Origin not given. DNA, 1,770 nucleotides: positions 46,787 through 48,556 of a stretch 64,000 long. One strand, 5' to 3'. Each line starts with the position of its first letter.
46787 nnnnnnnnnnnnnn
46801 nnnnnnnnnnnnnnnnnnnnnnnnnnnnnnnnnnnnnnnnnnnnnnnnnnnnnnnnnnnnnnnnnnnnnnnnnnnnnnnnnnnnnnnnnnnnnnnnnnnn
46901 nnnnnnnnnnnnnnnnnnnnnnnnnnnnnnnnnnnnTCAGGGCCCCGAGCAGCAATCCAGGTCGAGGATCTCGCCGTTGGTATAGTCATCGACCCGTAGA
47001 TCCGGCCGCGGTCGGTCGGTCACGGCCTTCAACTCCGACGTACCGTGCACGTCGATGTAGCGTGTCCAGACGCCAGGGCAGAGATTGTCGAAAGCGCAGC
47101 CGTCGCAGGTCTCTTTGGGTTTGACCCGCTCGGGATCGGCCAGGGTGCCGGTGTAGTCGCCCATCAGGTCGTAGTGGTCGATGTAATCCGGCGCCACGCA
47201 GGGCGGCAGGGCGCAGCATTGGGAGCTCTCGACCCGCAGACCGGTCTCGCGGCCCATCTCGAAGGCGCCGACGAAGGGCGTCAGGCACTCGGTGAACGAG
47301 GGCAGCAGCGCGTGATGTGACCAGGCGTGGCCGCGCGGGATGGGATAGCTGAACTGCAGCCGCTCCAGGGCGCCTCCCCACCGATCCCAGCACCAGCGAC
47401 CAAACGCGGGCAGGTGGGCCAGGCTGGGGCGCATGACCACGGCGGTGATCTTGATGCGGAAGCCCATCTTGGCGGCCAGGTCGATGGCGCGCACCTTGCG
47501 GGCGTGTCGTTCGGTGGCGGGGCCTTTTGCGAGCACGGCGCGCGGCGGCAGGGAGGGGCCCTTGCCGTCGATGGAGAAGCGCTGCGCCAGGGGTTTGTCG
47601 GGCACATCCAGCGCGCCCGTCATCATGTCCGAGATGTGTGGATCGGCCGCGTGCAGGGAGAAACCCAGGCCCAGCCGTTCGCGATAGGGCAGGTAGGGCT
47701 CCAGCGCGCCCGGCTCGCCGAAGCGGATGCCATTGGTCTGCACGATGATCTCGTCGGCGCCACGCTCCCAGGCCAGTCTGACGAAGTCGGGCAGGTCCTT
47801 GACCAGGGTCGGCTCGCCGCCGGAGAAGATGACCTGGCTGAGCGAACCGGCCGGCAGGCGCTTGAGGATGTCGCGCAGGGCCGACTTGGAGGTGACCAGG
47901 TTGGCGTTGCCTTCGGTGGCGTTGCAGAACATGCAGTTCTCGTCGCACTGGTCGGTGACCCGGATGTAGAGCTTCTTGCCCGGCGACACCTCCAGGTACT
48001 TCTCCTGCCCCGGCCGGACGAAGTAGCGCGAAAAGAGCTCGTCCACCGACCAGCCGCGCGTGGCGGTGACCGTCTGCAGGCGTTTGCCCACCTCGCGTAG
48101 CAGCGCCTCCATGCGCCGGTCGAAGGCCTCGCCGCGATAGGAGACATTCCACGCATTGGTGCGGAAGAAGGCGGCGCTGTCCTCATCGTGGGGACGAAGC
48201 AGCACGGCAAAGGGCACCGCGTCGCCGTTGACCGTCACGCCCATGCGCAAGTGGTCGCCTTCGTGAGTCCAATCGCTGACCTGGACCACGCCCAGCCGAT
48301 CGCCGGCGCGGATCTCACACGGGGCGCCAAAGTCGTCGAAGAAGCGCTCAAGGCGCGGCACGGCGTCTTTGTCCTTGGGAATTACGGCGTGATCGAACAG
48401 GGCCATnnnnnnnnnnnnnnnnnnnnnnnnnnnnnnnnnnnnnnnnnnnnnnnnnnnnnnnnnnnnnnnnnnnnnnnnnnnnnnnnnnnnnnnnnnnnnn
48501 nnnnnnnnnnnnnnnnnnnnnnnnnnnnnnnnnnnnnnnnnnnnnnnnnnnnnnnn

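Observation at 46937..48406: Orphan radical-SAM/SPASM-like enzyme with a 140-aa N-terminal extension, divergent from the repeat-flanked gene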

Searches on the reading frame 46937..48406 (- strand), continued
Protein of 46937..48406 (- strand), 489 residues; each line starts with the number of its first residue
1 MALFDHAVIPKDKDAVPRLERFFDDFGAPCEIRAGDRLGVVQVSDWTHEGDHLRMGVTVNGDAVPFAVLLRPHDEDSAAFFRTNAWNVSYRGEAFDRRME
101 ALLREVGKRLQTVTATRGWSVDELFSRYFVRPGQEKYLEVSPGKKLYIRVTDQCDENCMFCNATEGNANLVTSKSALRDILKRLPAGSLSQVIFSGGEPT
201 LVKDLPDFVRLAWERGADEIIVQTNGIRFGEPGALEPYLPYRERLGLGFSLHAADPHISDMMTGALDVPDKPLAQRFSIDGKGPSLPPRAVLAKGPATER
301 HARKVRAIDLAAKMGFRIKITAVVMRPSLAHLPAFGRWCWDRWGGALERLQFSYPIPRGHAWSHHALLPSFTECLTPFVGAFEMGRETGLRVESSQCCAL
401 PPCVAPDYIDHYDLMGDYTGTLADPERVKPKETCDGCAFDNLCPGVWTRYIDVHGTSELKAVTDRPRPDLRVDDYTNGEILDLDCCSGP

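Call 58: search_protein_families(library=ncbifam, proteins=[P0044, P0046, P0048, P0050, P0056, P0058, P0059, P0061], max_evalue=1e-8)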
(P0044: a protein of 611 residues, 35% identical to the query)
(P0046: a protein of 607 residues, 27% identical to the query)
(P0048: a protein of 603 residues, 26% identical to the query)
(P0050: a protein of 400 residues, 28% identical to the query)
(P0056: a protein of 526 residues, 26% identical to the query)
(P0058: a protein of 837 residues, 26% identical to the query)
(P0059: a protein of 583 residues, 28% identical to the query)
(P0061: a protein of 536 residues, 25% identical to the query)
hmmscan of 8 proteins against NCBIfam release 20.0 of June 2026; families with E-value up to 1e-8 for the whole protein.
P0044 (611 aa): 8 families
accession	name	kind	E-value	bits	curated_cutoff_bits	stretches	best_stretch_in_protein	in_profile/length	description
TIGR03977.1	rSAM_pair_HxsC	equivalog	6.2e-17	61.4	267.9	1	318-589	28-290/292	His-Xaa-Ser system radical SAM maturase HxsC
NF038332.1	rSAM_rare_HxsC4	exception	3.3e-15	56.1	500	1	315-527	14-226/335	radical SAM protein HxsC4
TIGR02666.1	moaA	equivalog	6.1e-13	48.4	284.05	1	319-482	14-182/336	GTP 3',8-cyclase MoaA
TIGR04251.1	SCM_rSAM_ScmF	equivalog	1.1e-12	48.1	400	1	315-490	4-179/353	SynChlorMet cassette radical SAM/SPASM protein ScmF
TIGR03962.1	mycofact_rSAM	equivalog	8.3e-12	44.9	265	1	320-485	17-178/339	mycofactocin radical SAM maturase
TIGR02668.1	moaA_archaeal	equivalog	1.8e-11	43.6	325.25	1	316-483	11-176/303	GTP 3',8-cyclase MoaA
TIGR04466.1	rSAM_BlsE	equivalog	1.6e-10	41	400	1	317-477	5-159/327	cytosylglucuronate decarboxylase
NF038283.1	viperin_w_prok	equivalog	3.7e-10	39.4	180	1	320-493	7-188/281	viperin family antiviral radical SAM protein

P0046 (607 aa): 28 families (the best 25 are shown)
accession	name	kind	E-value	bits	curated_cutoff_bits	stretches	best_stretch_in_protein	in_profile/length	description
NF038332.1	rSAM_rare_HxsC4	exception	8.9e-70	235.5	500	2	314-538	18-243/335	radical SAM protein HxsC4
TIGR03977.1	rSAM_pair_HxsC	equivalog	5.8e-39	133.7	267.9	2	7-165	32-195/292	His-Xaa-Ser system radical SAM maturase HxsC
TIGR02668.1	moaA_archaeal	equivalog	7.9e-33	113.7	325.25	2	4-168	14-181/303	GTP 3',8-cyclase MoaA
TIGR04545.1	rSAM_ahbD_hemeb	equivalog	4.8e-27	95.3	500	2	8-165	8-166/339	heme b synthase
NF045646.2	rSAM_Se_TrsS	equivalog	1.3e-26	93.1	490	2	3-224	89-315/441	radical SAM (seleno)protein TrsS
NF001199.0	PRK00164.2-1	equivalog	4.7e-26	91.7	231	2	4-160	16-175/308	GTP 3',8-cyclase MoaA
TIGR02666.1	moaA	equivalog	3.2e-24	85.5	284.05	2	6-160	16-180/336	GTP 3',8-cyclase MoaA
TIGR02109.1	PQQ_syn_pqqE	equivalog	6e-22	78.1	381.35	1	44-158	54-167/358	pyrroloquinoline quinone biosynthesis protein PqqE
TIGR04051.1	rSAM_NirJ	equivalog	8.8e-21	74.3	515.45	1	8-160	10-163/354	heme d1 biosynthesis radical SAM protein NirJ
TIGR04311.1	rSAM_Geo_metal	subfamily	1e-20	74.2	400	2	5-181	8-193/423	radical SAM/SPASM family putative metalloenzyme maturase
TIGR04055.1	rSAM_NirJ2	equivalog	2e-20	73.6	500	1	8-211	8-210/326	putative heme d1 biosynthesis radical SAM protein NirJ2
TIGR04466.1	rSAM_BlsE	equivalog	2e-20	73.5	400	1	4-158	7-160/327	cytosylglucuronate decarboxylase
TIGR04546.1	rSAM_ahbC_deAc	equivalog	6.1e-20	71.4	650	1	4-154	43-194/390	12,18-didecarboxysiroheme deacetylase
NF045702.1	rSAM_GDGT_ether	equivalog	1.5e-19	70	450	1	3-162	89-255/486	tetraether lipid synthase Tes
TIGR04347.1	pseudo_SAM_Halo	equivalog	1.7e-19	70.4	525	1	6-160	44-199/390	TIGR04347 family pseudo-SAM/SPASM protein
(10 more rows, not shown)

P0048 (603 aa): 37 families (the best 25 are shown)
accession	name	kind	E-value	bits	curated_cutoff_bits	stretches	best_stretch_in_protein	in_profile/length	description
NF038332.1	rSAM_rare_HxsC4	exception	2e-36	125.8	500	2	326-541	22-242/335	radical SAM protein HxsC4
TIGR02668.1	moaA_archaeal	equivalog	7.2e-33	113.9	325.25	2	314-479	6-175/303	GTP 3',8-cyclase MoaA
TIGR04545.1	rSAM_ahbD_hemeb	equivalog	7.8e-33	114.3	500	2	10-159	8-158/339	heme b synthase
TIGR02666.1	moaA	equivalog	6.7e-31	107.5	284.05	2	5-145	13-161/336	GTP 3',8-cyclase MoaA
TIGR04347.1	pseudo_SAM_Halo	equivalog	2.2e-30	106.2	525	2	10-148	46-184/390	TIGR04347 family pseudo-SAM/SPASM protein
TIGR04546.1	rSAM_ahbC_deAc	equivalog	2.6e-29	102.2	650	2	10-170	47-207/390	12,18-didecarboxysiroheme deacetylase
TIGR03977.1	rSAM_pair_HxsC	equivalog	3.8e-29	101.5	267.9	2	327-583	34-288/292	His-Xaa-Ser system radical SAM maturase HxsC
NF045574.1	sacti_mat_StsB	exception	6.6e-29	101.1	625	2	10-155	104-248/466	StsB family radical SAM/SPASM domain sactipeptide maturase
NF045646.2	rSAM_Se_TrsS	equivalog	2.4e-28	98.9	490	2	321-479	89-253/441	radical SAM (seleno)protein TrsS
NF001199.0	PRK00164.2-1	equivalog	8.1e-27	94.1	231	2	314-476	8-174/308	GTP 3',8-cyclase MoaA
TIGR04055.1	rSAM_NirJ2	equivalog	1.7e-26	93.5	500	1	8-159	6-157/326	putative heme d1 biosynthesis radical SAM protein NirJ2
TIGR04051.1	rSAM_NirJ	equivalog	2e-26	92.8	515.45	2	11-153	11-153/354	heme d1 biosynthesis radical SAM protein NirJ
TIGR04053.2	TIGR04053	equivalog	4.2e-25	88.8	395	2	36-172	46-182/366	TIGR04053 family radical SAM/SPASM domain-containing protein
TIGR02109.1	PQQ_syn_pqqE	equivalog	2.3e-24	86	381.35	2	12-158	17-164/358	pyrroloquinoline quinone biosynthesis protein PqqE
TIGR04303.1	GeoRSP_rSAM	equivalog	1.8e-23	83.7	400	2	8-157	11-158/325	GeoRSP system radical SAM/SPASM protein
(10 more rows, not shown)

P0050 (400 aa): 23 families
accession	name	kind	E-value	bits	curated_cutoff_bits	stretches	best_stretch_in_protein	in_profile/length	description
NF038332.1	rSAM_rare_HxsC4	exception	4e-27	95.2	500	1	110-342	10-242/335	radical SAM protein HxsC4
TIGR03977.1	rSAM_pair_HxsC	equivalog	2.5e-22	79.1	267.9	1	123-387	34-291/292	His-Xaa-Ser system radical SAM maturase HxsC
TIGR02668.1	moaA_archaeal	equivalog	3e-19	69.1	325.25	1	114-329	12-222/303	GTP 3',8-cyclase MoaA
TIGR02666.1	moaA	equivalog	8e-17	61.2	284.05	1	123-322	19-221/336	GTP 3',8-cyclase MoaA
NF001199.0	PRK00164.2-1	equivalog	4.4e-15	55.6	231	1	113-329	13-225/308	GTP 3',8-cyclase MoaA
TIGR04545.1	rSAM_ahbD_hemeb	equivalog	4.5e-15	55.9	500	1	122-309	8-191/339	heme b synthase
TIGR02109.1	PQQ_syn_pqqE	equivalog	4e-14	52.3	381.35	1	123-330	16-217/358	pyrroloquinoline quinone biosynthesis protein PqqE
NF049973.1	radical_Rv1681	equivalog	5.1e-14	52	380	1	115-281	73-237/326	Rv1681 family radical SAM protein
NF045574.1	sacti_mat_StsB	exception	2.2e-13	49.9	625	1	123-300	105-276/466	StsB family radical SAM/SPASM domain sactipeptide maturase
TIGR04546.1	rSAM_ahbC_deAc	equivalog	3.5e-13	49.1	650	1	123-281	48-203/390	12,18-didecarboxysiroheme deacetylase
TIGR03962.1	mycofact_rSAM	equivalog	1.1e-12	47.8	265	1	122-304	20-196/339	mycofactocin radical SAM maturase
TIGR04055.1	rSAM_NirJ2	equivalog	1.6e-12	47.6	500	1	123-309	9-189/326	putative heme d1 biosynthesis radical SAM protein NirJ2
TIGR04347.1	pseudo_SAM_Halo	equivalog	2e-12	47.1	525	1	123-292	47-214/390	TIGR04347 family pseudo-SAM/SPASM protein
TIGR04251.1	SCM_rSAM_ScmF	equivalog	4.1e-12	46.2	400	1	124-295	14-184/353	SynChlorMet cassette radical SAM/SPASM protein ScmF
TIGR04303.1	GeoRSP_rSAM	equivalog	1.8e-11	44.2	400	1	123-282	14-168/325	GeoRSP system radical SAM/SPASM protein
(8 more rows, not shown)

P0056 (526 aa): 21 families
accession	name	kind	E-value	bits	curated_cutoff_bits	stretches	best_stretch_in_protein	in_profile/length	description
NF038332.1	rSAM_rare_HxsC4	exception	6.9e-24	84.6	500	1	254-384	23-157/335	radical SAM protein HxsC4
NF045574.1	sacti_mat_StsB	exception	3.5e-20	72.3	625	1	254-407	105-258/466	StsB family radical SAM/SPASM domain sactipeptide maturase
TIGR03977.1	rSAM_pair_HxsC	equivalog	6.2e-18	64.7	267.9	1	254-411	34-196/292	His-Xaa-Ser system radical SAM maturase HxsC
TIGR02668.1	moaA_archaeal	equivalog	3.4e-15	55.8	325.25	1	249-407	14-175/303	GTP 3',8-cyclase MoaA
TIGR02666.1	moaA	equivalog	4.1e-15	55.6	284.05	1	254-407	19-182/336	GTP 3',8-cyclase MoaA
TIGR04546.1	rSAM_ahbC_deAc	equivalog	3.3e-13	49.2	650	1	243-401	37-196/390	12,18-didecarboxysiroheme deacetylase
TIGR04545.1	rSAM_ahbD_hemeb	equivalog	1e-12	48.2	500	1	250-419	5-175/339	heme b synthase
NF001199.0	PRK00164.2-1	equivalog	1.7e-12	47.1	231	1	247-405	14-175/308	GTP 3',8-cyclase MoaA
TIGR04466.1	rSAM_BlsE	equivalog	2.2e-12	47.1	400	1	254-403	12-160/327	cytosylglucuronate decarboxylase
TIGR04347.1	pseudo_SAM_Halo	equivalog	2.4e-12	46.8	525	1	244-404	37-198/390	TIGR04347 family pseudo-SAM/SPASM protein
TIGR04303.1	GeoRSP_rSAM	equivalog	8.8e-12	45.2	400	1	249-416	9-174/325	GeoRSP system radical SAM/SPASM protein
TIGR04055.1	rSAM_NirJ2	equivalog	2.4e-11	43.8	500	1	254-404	9-160/326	putative heme d1 biosynthesis radical SAM protein NirJ2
TIGR04054.1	rSAM_NirJ1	equivalog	5e-11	41.8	650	1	248-404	39-196/387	putative heme d1 biosynthesis radical SAM protein NirJ1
TIGR03962.1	mycofact_rSAM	equivalog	1.3e-10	41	265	1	245-404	12-172/339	mycofactocin radical SAM maturase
NF045646.2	rSAM_Se_TrsS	equivalog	1.5e-10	40.3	490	1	250-411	91-257/441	radical SAM (seleno)protein TrsS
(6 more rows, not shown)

P0058 (837 aa): 19 families
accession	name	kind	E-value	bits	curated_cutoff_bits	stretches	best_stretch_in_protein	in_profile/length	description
TIGR03977.1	rSAM_pair_HxsC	equivalog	8e-20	70.9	267.9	1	556-822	29-290/292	His-Xaa-Ser system radical SAM maturase HxsC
NF038332.1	rSAM_rare_HxsC4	exception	2e-18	66.6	500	1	559-712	21-182/335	radical SAM protein HxsC4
TIGR04466.1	rSAM_BlsE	equivalog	4.8e-17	62.4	400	1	561-741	12-191/327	cytosylglucuronate decarboxylase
TIGR04051.1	rSAM_NirJ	equivalog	5.2e-14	52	515.45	1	552-728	2-179/354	heme d1 biosynthesis radical SAM protein NirJ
TIGR02109.1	PQQ_syn_pqqE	equivalog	3.1e-13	49.4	381.35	1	553-709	7-167/358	pyrroloquinoline quinone biosynthesis protein PqqE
TIGR04347.1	pseudo_SAM_Halo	equivalog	7.1e-13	48.6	525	1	551-713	37-201/390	TIGR04347 family pseudo-SAM/SPASM protein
TIGR02668.1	moaA_archaeal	equivalog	8.8e-13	47.9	325.25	1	561-716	19-178/303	GTP 3',8-cyclase MoaA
TIGR04055.1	rSAM_NirJ2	equivalog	5.4e-12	45.9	500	1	562-732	10-178/326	putative heme d1 biosynthesis radical SAM protein NirJ2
TIGR04546.1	rSAM_ahbC_deAc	equivalog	7.3e-12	44.8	650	1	549-706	36-195/390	12,18-didecarboxysiroheme deacetylase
TIGR04303.1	GeoRSP_rSAM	equivalog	1.7e-11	44.3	400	1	554-710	6-163/325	GeoRSP system radical SAM/SPASM protein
TIGR04251.1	SCM_rSAM_ScmF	equivalog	1.7e-11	44.1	400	1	558-710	10-168/353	SynChlorMet cassette radical SAM/SPASM protein ScmF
TIGR02666.1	moaA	equivalog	2.6e-11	43.1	284.05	1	561-711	19-180/336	GTP 3',8-cyclase MoaA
TIGR04545.1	rSAM_ahbD_hemeb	equivalog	4.1e-11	42.9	500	1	560-745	8-191/339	heme b synthase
TIGR04053.2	TIGR04053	equivalog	9.8e-11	41.5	395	1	594-713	56-175/366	TIGR04053 family radical SAM/SPASM domain-containing protein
NF049973.1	radical_Rv1681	equivalog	1.1e-10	41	380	1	557-713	75-236/326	Rv1681 family radical SAM protein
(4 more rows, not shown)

P0059 (583 aa): 27 families (the best 25 are shown)
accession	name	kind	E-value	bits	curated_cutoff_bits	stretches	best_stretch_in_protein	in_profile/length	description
NF038332.1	rSAM_rare_HxsC4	exception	1.4e-31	109.9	500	1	6-213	18-234/335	radical SAM protein HxsC4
TIGR02668.1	moaA_archaeal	equivalog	2.2e-24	86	325.25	1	6-184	14-193/303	GTP 3',8-cyclase MoaA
NF045646.2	rSAM_Se_TrsS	equivalog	1.1e-21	76.9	490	1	4-158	88-247/441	radical SAM (seleno)protein TrsS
TIGR02666.1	moaA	equivalog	9.4e-20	70.8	284.05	1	6-150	14-167/336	GTP 3',8-cyclase MoaA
NF001199.0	PRK00164.2-1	equivalog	9.9e-20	70.9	231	1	6-150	16-162/308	GTP 3',8-cyclase MoaA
NF045574.1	sacti_mat_StsB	exception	1.6e-19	70.1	625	1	5-160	99-254/466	StsB family radical SAM/SPASM domain sactipeptide maturase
TIGR02109.1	PQQ_syn_pqqE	equivalog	3.7e-18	65.6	381.35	1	5-194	10-201/358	pyrroloquinoline quinone biosynthesis protein PqqE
TIGR03977.1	rSAM_pair_HxsC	equivalog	4.8e-18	65.1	267.9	1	5-181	28-211/292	His-Xaa-Ser system radical SAM maturase HxsC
TIGR04546.1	rSAM_ahbC_deAc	equivalog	2.7e-16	59.3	650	1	7-171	44-209/390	12,18-didecarboxysiroheme deacetylase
TIGR04133.1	rSAM_w_lipo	hypoth_equivalog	1.9e-15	56.7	425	1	4-187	26-214/350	TIGR04133 family radical SAM/SPASM protein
NF045702.1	rSAM_GDGT_ether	equivalog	9.7e-15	54.2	450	1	4-155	88-246/486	tetraether lipid synthase Tes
TIGR04055.1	rSAM_NirJ2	equivalog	1.7e-14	54.1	500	1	8-181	6-180/326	putative heme d1 biosynthesis radical SAM protein NirJ2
TIGR04545.1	rSAM_ahbD_hemeb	equivalog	2.7e-14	53.4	500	1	7-168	5-168/339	heme b synthase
TIGR04347.1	pseudo_SAM_Halo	equivalog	4.7e-14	52.4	525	1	7-175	43-212/390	TIGR04347 family pseudo-SAM/SPASM protein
NF038283.1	viperin_w_prok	equivalog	6.6e-13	48.5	180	1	8-153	8-168/281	viperin family antiviral radical SAM protein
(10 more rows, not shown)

P0061 (536 aa): 19 families
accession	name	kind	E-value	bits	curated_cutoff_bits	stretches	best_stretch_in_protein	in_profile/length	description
NF038332.1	rSAM_rare_HxsC4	exception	1.6e-26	93.3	500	1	3-311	11-335/335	radical SAM protein HxsC4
TIGR03977.1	rSAM_pair_HxsC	equivalog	1.1e-19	70.4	267.9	1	13-241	32-256/292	His-Xaa-Ser system radical SAM maturase HxsC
NF045574.1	sacti_mat_StsB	exception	1.7e-17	63.4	625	1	7-183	97-268/466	StsB family radical SAM/SPASM domain sactipeptide maturase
TIGR02668.1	moaA_archaeal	equivalog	2e-15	56.6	325.25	1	4-181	8-183/303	GTP 3',8-cyclase MoaA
TIGR02109.1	PQQ_syn_pqqE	equivalog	3.2e-14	52.6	381.35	1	10-183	11-181/358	pyrroloquinoline quinone biosynthesis protein PqqE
TIGR02666.1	moaA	equivalog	2.5e-13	49.7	284.05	1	5-156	9-164/336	GTP 3',8-cyclase MoaA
NF001199.0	PRK00164.2-1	equivalog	1.9e-12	47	231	1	4-147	10-149/308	GTP 3',8-cyclase MoaA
TIGR04545.1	rSAM_ahbD_hemeb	equivalog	2.5e-12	46.9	500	1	12-181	6-172/339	heme b synthase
TIGR04051.1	rSAM_NirJ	equivalog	1.8e-11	43.6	515.45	1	14-190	10-182/354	heme d1 biosynthesis radical SAM protein NirJ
TIGR04303.1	GeoRSP_rSAM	equivalog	6e-11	42.5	400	1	15-187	14-180/325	GeoRSP system radical SAM/SPASM protein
TIGR04546.1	rSAM_ahbC_deAc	equivalog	1.2e-10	40.8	650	1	12-176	45-205/390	12,18-didecarboxysiroheme deacetylase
NF033640.1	N_Twi_rSAM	subfamily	3.4e-10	39.6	170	1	3-189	108-310/398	twitch domain-containing radical SAM protein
TIGR04403.1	rSAM_skfB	equivalog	3.9e-10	39.1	300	1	10-164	108-257/402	sporulation killing factor system radical SAM maturase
TIGR04466.1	rSAM_BlsE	equivalog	5.5e-10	39.2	400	1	10-166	7-157/327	cytosylglucuronate decarboxylase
NF038283.1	viperin_w_prok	equivalog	5.7e-10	38.8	180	1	14-99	10-99/281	viperin family antiviral radical SAM protein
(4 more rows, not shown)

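Call 71: search_protein_families(library=padloc, proteins=[window:46937-48406:-], max_evalue=0.01)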
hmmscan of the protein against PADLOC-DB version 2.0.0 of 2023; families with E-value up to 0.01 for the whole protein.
window:46937-48406:- (489 aa): 3 families
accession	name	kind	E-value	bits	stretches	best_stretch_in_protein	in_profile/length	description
PDLC02904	pVip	-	3e-11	41.3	1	150-229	9-88/262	Viperins associated with kinases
PDLC02903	pVip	-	3.8e-11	41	1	147-244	3-95/257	Viperins not associated with kinases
PDLC02905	pVip-kinase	-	7.6e-05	20.1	1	150-229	188-272/474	Viperin-kinase fusion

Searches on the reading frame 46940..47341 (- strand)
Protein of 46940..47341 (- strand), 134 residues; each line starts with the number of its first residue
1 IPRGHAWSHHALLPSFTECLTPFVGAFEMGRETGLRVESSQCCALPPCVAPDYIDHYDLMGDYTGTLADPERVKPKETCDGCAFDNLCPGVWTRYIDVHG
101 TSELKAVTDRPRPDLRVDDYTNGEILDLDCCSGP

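Call 91: search_protein_families(library=pfam, proteins=[window:46940-47341:-], max_evalue=10)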
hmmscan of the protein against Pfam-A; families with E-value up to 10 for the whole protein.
window:46940-47341:- (134 aa): 0 families
